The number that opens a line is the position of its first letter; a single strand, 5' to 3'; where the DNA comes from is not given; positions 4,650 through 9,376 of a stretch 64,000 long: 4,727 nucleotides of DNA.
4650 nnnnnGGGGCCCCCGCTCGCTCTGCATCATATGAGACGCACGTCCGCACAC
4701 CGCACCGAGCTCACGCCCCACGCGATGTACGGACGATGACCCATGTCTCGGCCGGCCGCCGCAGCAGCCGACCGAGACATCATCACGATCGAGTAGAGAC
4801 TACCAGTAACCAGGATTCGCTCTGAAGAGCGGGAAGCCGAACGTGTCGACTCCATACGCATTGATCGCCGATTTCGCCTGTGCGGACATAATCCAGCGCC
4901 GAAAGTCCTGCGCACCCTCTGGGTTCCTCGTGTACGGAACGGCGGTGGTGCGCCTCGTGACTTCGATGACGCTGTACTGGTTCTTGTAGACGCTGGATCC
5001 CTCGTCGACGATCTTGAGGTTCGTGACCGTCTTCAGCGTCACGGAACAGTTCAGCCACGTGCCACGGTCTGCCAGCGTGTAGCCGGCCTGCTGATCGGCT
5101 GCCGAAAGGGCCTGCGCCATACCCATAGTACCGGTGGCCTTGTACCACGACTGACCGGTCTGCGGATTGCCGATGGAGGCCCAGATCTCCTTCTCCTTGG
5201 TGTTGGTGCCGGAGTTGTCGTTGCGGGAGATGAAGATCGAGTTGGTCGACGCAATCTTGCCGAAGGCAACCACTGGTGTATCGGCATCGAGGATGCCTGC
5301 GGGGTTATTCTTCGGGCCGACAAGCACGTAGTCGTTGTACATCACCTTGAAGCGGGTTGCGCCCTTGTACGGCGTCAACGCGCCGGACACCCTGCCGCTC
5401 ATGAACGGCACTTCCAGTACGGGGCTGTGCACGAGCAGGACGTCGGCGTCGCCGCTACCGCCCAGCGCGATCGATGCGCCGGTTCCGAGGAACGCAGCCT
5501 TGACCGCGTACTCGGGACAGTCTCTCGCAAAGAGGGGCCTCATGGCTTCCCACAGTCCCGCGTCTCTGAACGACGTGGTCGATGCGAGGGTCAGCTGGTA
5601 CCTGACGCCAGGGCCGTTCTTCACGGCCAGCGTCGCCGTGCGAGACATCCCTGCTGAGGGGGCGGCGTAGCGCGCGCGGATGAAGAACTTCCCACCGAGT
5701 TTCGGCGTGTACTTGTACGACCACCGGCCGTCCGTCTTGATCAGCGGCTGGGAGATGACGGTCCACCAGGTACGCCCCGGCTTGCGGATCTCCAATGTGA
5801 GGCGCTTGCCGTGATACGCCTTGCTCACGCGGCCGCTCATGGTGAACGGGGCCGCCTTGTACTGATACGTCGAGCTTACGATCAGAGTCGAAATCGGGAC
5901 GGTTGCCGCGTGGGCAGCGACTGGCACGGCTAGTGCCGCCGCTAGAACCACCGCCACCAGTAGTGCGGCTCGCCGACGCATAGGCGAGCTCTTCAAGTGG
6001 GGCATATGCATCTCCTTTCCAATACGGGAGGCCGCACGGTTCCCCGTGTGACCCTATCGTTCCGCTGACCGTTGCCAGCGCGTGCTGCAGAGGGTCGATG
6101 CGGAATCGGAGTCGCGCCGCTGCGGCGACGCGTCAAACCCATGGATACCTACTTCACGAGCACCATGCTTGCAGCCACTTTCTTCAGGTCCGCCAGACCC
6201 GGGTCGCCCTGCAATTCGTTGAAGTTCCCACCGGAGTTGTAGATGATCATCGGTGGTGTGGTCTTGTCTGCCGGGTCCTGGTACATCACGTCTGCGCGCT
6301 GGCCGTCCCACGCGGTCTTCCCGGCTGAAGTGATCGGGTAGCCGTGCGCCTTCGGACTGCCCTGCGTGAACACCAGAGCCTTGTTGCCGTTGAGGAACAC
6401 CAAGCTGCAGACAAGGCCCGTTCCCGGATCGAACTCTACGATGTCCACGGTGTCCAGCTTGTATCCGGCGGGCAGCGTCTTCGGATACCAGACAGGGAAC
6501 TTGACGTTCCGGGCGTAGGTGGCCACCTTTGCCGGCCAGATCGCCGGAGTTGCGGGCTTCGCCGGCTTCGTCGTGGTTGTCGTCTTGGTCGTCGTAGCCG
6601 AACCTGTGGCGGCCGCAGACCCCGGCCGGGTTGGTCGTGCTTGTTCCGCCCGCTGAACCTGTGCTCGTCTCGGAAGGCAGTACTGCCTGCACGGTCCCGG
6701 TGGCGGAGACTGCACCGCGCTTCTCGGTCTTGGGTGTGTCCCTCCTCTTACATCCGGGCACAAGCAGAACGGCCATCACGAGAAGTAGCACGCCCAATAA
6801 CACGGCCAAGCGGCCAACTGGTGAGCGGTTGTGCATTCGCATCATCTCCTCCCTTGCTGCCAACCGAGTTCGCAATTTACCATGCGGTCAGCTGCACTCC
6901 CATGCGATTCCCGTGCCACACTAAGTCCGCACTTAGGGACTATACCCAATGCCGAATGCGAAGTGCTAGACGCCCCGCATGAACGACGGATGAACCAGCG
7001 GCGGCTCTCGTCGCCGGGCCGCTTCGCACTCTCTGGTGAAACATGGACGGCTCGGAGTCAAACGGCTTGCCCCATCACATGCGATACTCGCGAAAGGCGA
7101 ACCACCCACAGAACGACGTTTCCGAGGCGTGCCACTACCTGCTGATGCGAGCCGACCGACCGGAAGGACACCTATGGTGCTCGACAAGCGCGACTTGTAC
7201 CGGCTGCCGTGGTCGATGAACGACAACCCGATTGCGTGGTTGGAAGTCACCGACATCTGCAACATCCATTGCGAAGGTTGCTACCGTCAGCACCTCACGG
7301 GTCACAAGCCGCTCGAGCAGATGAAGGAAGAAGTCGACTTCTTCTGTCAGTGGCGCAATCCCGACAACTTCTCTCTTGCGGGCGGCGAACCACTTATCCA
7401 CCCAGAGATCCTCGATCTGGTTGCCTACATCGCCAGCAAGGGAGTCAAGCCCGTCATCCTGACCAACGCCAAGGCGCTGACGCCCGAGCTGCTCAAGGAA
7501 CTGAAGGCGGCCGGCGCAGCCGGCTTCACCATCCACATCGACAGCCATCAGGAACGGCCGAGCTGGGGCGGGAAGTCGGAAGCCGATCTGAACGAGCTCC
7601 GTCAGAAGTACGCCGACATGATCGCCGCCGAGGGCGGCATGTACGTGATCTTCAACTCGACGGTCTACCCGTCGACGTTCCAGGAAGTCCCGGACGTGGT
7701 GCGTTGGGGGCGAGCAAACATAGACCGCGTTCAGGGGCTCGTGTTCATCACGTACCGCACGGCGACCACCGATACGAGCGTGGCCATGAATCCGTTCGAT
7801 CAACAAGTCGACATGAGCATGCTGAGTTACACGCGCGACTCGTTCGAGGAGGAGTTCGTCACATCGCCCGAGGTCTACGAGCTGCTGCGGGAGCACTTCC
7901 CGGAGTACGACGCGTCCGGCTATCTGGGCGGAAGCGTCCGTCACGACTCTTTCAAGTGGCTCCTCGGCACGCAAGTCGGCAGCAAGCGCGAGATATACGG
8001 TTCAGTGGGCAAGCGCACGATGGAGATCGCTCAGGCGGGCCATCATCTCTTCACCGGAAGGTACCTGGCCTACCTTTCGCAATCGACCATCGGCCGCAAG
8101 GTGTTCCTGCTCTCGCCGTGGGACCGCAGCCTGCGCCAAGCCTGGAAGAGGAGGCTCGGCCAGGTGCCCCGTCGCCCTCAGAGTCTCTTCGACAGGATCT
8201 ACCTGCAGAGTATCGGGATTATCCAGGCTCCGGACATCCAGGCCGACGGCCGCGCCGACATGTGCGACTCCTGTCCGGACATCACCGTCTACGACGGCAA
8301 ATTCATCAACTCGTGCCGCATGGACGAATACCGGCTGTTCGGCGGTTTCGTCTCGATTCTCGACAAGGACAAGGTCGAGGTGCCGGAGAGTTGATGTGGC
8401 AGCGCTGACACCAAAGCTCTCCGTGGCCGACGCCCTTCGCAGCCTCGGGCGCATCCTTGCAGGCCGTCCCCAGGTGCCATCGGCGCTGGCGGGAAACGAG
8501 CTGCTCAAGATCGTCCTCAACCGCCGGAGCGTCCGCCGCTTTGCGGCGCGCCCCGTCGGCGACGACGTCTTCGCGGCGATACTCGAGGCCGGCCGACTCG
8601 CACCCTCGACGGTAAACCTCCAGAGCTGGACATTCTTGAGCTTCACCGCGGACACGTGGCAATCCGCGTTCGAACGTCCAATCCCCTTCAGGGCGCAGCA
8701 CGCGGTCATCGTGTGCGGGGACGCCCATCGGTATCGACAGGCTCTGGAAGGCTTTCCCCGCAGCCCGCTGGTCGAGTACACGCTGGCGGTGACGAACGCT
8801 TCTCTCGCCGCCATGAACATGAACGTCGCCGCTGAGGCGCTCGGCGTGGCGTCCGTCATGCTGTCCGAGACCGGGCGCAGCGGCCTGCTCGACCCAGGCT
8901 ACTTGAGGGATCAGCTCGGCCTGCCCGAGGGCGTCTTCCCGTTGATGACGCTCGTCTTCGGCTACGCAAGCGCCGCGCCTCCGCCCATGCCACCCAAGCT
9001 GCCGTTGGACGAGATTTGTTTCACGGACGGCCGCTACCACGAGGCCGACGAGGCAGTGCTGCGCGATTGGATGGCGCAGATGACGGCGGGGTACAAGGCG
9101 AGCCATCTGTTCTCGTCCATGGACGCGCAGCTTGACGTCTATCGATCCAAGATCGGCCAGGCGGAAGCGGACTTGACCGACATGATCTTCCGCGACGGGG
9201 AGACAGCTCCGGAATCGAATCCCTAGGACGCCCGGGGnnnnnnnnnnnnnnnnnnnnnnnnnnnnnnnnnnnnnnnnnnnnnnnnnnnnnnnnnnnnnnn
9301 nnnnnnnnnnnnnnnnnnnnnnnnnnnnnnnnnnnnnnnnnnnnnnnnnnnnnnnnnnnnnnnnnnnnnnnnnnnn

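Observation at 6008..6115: Structured leader upstream of tupA that sequesters its SD and start codon (Moco/Tuco-riboswitch-like, copy RS2)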

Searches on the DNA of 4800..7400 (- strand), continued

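Call 34: search_with_rna_model(model_id=R1, sources=[window, L001, L002, L003, L004, L005, L006, L007, L008, L009, L010, L011, L012, L013, L014, L015, L016, L017, L018, L019, L020, L021, L022, L023, L024, L025, L026, L027, L028, L029, L030, L031, L032, L033, L034, L035, L036, L037, L038, L039, L040, L041, L042, L043, L044, L045, L046, L047, L048, L049, L050, L051, L052, L053, L054, L055, L056, L057, L058, L059, L060, L061, L062, L063, L064, L065, L066, L067, L068, L069, L070, L071, L072, L073, L074, L075, L076, L077, L078, L079, L080, L081, L082, L083, L084, L085, L086, L087, L088, L089, L090, L091, L092, L093, L094, L095, L096, L097, L098, L099], max_evalue=0.001, make_alignment=true)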
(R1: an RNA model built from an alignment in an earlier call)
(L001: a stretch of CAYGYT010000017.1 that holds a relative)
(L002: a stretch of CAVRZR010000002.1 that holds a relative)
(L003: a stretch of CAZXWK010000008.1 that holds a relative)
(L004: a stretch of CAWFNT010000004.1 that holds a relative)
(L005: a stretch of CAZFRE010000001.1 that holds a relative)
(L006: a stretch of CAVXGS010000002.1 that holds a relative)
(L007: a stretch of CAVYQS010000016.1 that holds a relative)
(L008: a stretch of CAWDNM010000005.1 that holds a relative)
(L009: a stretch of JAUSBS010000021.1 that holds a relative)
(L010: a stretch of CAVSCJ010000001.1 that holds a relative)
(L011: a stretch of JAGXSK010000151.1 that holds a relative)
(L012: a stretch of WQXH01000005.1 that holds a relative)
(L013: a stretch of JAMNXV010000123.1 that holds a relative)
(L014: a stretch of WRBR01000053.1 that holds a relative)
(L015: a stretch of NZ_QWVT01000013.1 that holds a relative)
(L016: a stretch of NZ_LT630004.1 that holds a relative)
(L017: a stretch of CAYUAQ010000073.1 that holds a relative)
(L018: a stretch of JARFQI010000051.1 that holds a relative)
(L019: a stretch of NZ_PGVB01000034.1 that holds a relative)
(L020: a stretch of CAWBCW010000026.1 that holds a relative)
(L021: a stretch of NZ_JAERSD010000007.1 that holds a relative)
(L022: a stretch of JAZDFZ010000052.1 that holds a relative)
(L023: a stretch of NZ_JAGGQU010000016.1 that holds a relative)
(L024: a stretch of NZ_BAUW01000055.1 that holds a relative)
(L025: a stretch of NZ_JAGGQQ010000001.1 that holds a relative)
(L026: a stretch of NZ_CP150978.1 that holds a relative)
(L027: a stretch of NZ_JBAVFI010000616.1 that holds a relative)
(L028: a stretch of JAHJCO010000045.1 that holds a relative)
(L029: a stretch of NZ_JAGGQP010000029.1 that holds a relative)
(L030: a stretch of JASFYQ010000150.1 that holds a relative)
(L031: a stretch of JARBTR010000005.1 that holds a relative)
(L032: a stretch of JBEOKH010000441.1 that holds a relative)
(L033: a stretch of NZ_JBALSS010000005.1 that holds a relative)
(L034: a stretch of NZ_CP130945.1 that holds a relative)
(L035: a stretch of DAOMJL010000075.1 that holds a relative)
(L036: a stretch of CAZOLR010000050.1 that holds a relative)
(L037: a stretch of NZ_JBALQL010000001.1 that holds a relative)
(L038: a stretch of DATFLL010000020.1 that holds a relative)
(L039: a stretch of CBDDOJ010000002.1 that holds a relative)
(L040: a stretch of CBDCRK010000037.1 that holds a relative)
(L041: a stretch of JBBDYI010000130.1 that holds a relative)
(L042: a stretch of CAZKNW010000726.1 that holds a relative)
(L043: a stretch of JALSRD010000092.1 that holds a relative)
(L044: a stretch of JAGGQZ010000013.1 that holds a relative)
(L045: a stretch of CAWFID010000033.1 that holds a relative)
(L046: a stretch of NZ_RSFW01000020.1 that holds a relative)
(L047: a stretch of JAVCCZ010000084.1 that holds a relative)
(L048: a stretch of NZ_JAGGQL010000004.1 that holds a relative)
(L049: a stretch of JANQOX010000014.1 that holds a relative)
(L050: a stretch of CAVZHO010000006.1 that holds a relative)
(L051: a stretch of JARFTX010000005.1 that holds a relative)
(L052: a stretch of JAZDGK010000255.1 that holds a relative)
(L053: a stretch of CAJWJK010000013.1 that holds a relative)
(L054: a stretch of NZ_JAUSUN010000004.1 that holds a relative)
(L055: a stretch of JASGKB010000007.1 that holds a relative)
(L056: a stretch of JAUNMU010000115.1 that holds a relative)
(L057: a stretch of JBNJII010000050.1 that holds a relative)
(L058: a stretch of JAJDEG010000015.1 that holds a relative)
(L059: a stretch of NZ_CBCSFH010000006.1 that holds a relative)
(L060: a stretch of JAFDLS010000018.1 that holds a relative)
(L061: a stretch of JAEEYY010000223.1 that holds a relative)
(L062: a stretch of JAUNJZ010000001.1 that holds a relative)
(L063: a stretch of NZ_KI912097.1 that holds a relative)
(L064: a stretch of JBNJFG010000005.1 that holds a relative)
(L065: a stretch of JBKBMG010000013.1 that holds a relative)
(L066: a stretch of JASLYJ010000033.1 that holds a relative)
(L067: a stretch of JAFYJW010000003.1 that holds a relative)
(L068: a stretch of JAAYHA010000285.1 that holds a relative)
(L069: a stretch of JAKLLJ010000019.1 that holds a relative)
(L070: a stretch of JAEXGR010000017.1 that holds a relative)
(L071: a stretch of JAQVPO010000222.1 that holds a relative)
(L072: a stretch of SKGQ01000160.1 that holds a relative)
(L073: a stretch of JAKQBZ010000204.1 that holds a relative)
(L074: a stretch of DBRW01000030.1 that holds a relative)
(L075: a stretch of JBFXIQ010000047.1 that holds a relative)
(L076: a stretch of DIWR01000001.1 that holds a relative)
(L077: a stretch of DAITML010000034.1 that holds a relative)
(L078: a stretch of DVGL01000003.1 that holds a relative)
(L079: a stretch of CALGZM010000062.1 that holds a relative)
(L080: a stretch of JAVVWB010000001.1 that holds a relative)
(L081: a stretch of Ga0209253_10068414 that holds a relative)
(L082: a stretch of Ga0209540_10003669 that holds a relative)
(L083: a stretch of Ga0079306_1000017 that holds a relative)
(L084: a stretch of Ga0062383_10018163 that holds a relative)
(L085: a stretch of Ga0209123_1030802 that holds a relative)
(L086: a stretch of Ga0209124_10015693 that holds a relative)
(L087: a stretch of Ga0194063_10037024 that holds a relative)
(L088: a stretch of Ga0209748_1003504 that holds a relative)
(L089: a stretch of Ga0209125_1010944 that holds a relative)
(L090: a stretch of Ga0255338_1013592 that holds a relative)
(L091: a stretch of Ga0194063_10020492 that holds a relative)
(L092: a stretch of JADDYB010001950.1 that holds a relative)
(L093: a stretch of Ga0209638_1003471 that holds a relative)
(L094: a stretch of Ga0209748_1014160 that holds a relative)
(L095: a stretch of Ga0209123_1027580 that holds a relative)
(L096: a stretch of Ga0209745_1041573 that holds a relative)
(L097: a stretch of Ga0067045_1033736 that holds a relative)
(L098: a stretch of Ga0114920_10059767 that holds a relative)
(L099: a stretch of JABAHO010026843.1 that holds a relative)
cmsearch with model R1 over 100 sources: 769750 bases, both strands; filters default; matches with E-value up to 0.001: 71.
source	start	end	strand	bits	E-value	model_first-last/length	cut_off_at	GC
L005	3025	3153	+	131.8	3.2e-35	1-129/129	no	0.63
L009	2138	2266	+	130.1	1e-34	1-129/129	no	0.68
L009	2954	3083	+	123.1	9.9e-33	1-129/129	no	0.64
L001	3885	4010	+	121.5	2.9e-32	1-129/129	no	0.66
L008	3047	3173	+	119.3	1.2e-31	1-129/129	no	0.61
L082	2383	2510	+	116.8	6.6e-31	1-129/129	no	0.7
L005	3883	4010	+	116.4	8.3e-31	1-129/129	no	0.7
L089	447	575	+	115.6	1.4e-30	1-129/129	no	0.65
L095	778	906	+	115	2.1e-30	1-129/129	no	0.64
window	5996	6121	-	114.7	2.6e-30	1-129/129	no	0.63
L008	3908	4034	+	113.3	6.5e-30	1-129/129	no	0.64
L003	3865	3992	+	109.8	6.6e-29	1-129/129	no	0.71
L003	3048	3174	+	109.2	9.7e-29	1-129/129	no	0.65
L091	1351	1476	+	109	1.1e-28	1-129/129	no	0.62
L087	830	956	+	106.8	4.9e-28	1-129/129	no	0.6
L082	1592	1718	+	105.9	9e-28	1-129/129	no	0.7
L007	672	797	+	104.2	2.6e-27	1-129/129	no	0.66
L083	2380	2504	+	104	3.1e-27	1-129/129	no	0.71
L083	5718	5846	+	104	3.1e-27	1-129/129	no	0.68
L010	3092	3218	+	103.6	3.9e-27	1-129/129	no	0.67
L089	1246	1374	+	103.2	5.2e-27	1-129/129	no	0.64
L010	3884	4010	+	102.8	6.8e-27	1-129/129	no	0.66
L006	2952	3079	+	101.4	1.8e-26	1-129/129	no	0.71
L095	1658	1782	+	99.7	5.5e-26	1-129/129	no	0.66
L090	402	526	+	96.3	4.9e-25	1-129/129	no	0.66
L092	2386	2510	+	94.4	1.7e-24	1-129/129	no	0.63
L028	3511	3630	+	92.7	5.6e-24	1-129/129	no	0.62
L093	2292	2417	+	92.5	6.3e-24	1-129/129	no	0.65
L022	3591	3710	+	91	1.7e-23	1-129/129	no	0.62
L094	896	1021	+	87.7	1.5e-22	1-129/129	no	0.7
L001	1837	1960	-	85.2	7.7e-22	1-129/129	no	0.66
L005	103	222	+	76.3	2.9e-19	1-129/129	no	0.72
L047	2916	3036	+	74.7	8.2e-19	1-129/129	no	0.69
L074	3335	3449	+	72.8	2.9e-18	1-129/129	no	0.58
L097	797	912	+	70.6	1.2e-17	1-129/129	no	0.54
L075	3335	3449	+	70.3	1.5e-17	1-129/129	no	0.57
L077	1052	1166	+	70.1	1.7e-17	1-129/129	no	0.56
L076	2722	2836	+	69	3.5e-17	1-129/129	no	0.56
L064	3668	3789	+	69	3.6e-17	1-129/129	no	0.44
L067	3363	3483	+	68.5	5e-17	1-129/129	no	0.54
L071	783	897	+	68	6.7e-17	1-129/129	no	0.57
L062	3362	3480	+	66.6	1.7e-16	1-129/129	no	0.5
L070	3380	3497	+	63.7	1.2e-15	1-129/129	no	0.51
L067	3701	3822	+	62.2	3.2e-15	1-129/129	no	0.58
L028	3764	3909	+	61.4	5.5e-15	1-129/129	no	0.66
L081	1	66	+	61.3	5.9e-15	63-129/129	5'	0.64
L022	3758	3909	+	60.6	9.3e-15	1-129/129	no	0.59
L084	451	577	+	60.3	1.1e-14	1-129/129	no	0.59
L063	3705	3820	+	60.2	1.2e-14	1-129/129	no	0.41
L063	910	1030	+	58.1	4.8e-14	1-129/129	no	0.37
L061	231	351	+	57.5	7.4e-14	1-129/129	no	0.56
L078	3376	3495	+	57.2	8.6e-14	1-129/129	no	0.63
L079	1783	1902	+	56.6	1.3e-13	1-129/129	no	0.61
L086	586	710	+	55.2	3.2e-13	1-129/129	no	0.7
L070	3703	3821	+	55.1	3.6e-13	1-129/129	no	0.64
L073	321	437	+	54.1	6.9e-13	1-129/129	no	0.59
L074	3704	3820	+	54.1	6.9e-13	1-129/129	no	0.59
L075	3701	3819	+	53.2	1.2e-12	1-129/129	no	0.55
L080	3722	3838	+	53.1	1.3e-12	1-129/129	no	0.46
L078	3696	3810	+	53.1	1.3e-12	1-129/129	no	0.67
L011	3640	3758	+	52.2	2.3e-12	1-129/129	no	0.41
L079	2099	2212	+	51.7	3.3e-12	1-129/129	no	0.63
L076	3088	3206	+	51.6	3.6e-12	1-129/129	no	0.53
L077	1418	1535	+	50.2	8.8e-12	1-129/129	no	0.62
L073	1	66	+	47.3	6.2e-11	60-129/129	5'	0.64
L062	3691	3845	+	46.7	9e-11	1-129/129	no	0.68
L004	3886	4010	+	43.7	6.6e-10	1-129/129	no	0.61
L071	1142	1258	+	41.4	3.1e-09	1-129/129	no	0.51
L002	3842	3965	+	37.6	3.8e-08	1-129/129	no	0.69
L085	897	1022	+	35.4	1.6e-07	1-129/129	no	0.63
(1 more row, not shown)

Alignment A4: 71 matches aligned to the model, 194 columns, each read 5' to 3' on its own strand. Consensus structure (alignment columns), stored with it:
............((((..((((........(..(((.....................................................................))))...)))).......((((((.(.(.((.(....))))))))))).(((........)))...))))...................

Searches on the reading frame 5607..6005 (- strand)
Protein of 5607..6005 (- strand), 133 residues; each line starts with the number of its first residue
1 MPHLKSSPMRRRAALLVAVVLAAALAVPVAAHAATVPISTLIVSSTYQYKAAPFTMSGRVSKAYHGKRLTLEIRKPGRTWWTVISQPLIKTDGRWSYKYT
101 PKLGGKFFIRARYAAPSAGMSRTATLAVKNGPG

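Call 43: search_protein_families(library=pfam, proteins=[window:5607-6005:-], max_evalue=1)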
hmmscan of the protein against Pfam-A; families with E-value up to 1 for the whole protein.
seq(133 aa): 1 family
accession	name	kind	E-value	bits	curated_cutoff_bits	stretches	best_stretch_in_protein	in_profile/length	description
PF16013.10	DUF4781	-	0.46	9.7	27.9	1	18-86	103-168/310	Domain of unknown function (DUF4781)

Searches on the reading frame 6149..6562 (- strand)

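Call 43: search_protein_families(library=pfam, proteins=[window:6149-6562:-], max_evalue=1)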
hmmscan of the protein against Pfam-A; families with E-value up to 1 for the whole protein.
window:6149-6562:- (137 aa): 2 families
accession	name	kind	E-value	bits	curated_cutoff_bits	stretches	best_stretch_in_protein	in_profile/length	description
PF14030.11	DUF4245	-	0.065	13.6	30.1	1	11-41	42-72/165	Protein of unknown function (DUF4245)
PF20544.3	DUF6758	-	0.14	11.8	27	1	11-59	44-91/208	Family of unknown function (DUF6758)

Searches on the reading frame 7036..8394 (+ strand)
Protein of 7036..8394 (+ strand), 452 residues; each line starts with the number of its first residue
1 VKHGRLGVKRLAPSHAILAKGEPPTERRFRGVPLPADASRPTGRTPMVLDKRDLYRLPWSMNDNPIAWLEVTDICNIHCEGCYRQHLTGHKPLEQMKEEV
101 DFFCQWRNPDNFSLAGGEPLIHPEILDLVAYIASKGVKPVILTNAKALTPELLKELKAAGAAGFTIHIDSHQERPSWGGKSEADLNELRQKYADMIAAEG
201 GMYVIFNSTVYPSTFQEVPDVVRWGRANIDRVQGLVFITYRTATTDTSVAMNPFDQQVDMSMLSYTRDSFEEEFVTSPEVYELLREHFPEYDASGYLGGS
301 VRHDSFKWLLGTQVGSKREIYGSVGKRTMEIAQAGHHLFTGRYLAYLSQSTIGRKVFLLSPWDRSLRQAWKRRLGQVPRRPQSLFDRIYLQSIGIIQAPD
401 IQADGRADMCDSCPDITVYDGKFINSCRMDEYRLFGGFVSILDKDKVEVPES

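Call 6: search_protein_families(library=pfam, proteins=[window:7036-8394:+], max_evalue=0.01)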
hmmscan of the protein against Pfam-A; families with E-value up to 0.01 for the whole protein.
window:7036-8394:+ (452 aa): 2 families
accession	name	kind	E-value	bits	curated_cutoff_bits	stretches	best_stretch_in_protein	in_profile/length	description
PF04055.27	Radical_SAM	-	1.1e-13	52.2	29.5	1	70-174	2-115/166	Radical SAM superfamily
PF13353.11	Fer4_12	-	4.8e-05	24.1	22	1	75-143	15-88/137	4Fe-4S single cluster domain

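Call 7: search_protein_families(library=ncbifam, proteins=[window:7036-8394:+], max_evalue=0.01)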
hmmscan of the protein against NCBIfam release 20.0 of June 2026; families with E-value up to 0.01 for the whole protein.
window:7036-8394:+ (452 aa): 38 families (the best 25 are shown)
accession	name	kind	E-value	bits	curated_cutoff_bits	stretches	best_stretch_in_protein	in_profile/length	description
TIGR04055.1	rSAM_NirJ2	equivalog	1.1e-14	54.7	500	1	68-173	4-110/326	putative heme d1 biosynthesis radical SAM protein NirJ2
TIGR04546.1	rSAM_ahbC_deAc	equivalog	9e-13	47.8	650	1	56-272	30-249/390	12,18-didecarboxysiroheme deacetylase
NF038283.1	viperin_w_prok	equivalog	1.5e-12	47.3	180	1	71-173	8-119/281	viperin family antiviral radical SAM protein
TIGR04054.1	rSAM_NirJ1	equivalog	4.8e-12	45.2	650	1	62-174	33-148/387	putative heme d1 biosynthesis radical SAM protein NirJ1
NF045702.1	rSAM_GDGT_ether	equivalog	9.5e-12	44.3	450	1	66-237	87-265/486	tetraether lipid synthase Tes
NF045646.2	rSAM_Se_TrsS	equivalog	3.2e-11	42.4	490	1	67-237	88-263/441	radical SAM (seleno)protein TrsS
TIGR04317.1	W_rSAM_matur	equivalog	3.3e-11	42.9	380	1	68-181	7-122/349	tungsten cofactor oxidoreductase radical SAM maturase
TIGR04347.1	pseudo_SAM_Halo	equivalog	3.6e-11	43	525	1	64-174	37-150/390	TIGR04347 family pseudo-SAM/SPASM protein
TIGR04340.1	rSAM_ACGX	hypoth_equivalog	5.1e-11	42.4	400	1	70-272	8-211/341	radical SAM/SPASM domain protein, ACGX system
TIGR04545.1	rSAM_ahbD_hemeb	equivalog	6.5e-11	42.3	500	1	66-172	2-110/339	heme b synthase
TIGR04053.2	TIGR04053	equivalog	7e-11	42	395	1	62-223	4-171/366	TIGR04053 family radical SAM/SPASM domain-containing protein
TIGR02666.1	moaA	equivalog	3.3e-09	36.2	284.05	1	70-172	15-126/336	GTP 3',8-cyclase MoaA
TIGR02668.1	moaA_archaeal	equivalog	1.1e-07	31.1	325.25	1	69-172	14-120/303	GTP 3',8-cyclase MoaA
TIGR03470.1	HpnH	equivalog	1.3e-07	31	225.05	1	68-211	31-172/318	adenosyl-hopene transferase HpnH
TIGR04082.1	rSAM_for_selen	equivalog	3e-07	29.6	350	1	70-146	204-284/516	thio(seleno)oxazole modification radical SAM maturase SbtM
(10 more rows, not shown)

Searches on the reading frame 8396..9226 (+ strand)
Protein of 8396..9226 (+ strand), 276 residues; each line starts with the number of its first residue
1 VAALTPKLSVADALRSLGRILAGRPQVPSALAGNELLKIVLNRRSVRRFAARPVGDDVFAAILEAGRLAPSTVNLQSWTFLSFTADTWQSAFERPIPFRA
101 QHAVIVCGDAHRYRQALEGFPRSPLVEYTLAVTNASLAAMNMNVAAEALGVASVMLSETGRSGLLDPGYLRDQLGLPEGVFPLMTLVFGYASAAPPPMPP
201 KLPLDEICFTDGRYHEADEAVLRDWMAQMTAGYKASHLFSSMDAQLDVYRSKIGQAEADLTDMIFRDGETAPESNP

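Call 6: search_protein_families(library=pfam, proteins=[window:8396-9226:+], max_evalue=0.01)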
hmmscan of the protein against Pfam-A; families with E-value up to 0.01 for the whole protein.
window:8396-9226:+ (276 aa): 2 families
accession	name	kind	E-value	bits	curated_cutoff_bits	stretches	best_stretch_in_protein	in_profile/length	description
PF00881.29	Nitroreductase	-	3.9e-21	76.4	23.5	2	41-83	2-44/167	Nitroreductase family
PF14512.11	TM1586_NiRdase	-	0.00052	20.1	27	0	58-81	159-182/215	Putative TM nitroreductase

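Call 7: search_protein_families(library=ncbifam, proteins=[window:8396-9226:+], max_evalue=0.01)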
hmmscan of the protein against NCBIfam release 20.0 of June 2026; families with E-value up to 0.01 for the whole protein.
window:8396-9226:+ (276 aa): 7 families
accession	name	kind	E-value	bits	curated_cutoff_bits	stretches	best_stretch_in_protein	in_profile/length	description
NF008033.1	PRK10765.1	equivalog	1.8e-17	63.6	223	1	35-235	3-202/240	oxygen-insensitive NADPH nitroreductase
TIGR02476.1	BluB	equivalog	3.5e-11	42.9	150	1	35-91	8-64/205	5,6-dimethylbenzimidazole synthase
TIGR03553.1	F420_FbiB_CTERM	equivalog_domain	3e-06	27.1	249.55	0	39-83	2-46/194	F420 biosynthesis protein FbiB, C-terminal domain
NF008088.0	PRK10828.1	equivalog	1.4e-05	24.7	183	1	36-85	3-52/183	NAD(P)H nitroreductase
NF009810.0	PRK13294.1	equivalog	3.7e-05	22.8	304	0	39-86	257-304/449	coenzyme F420-0:L-glutamate ligase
NF003768.0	PRK05365.1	equivalog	0.00034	20.2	152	0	30-79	8-57/200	malonic semialdehyde reductase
NF047509.1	Rv3131_FMN_oxido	subfamily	0.0013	18.3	199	0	62-80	2-20/319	Acg family FMN-binding oxidoreductase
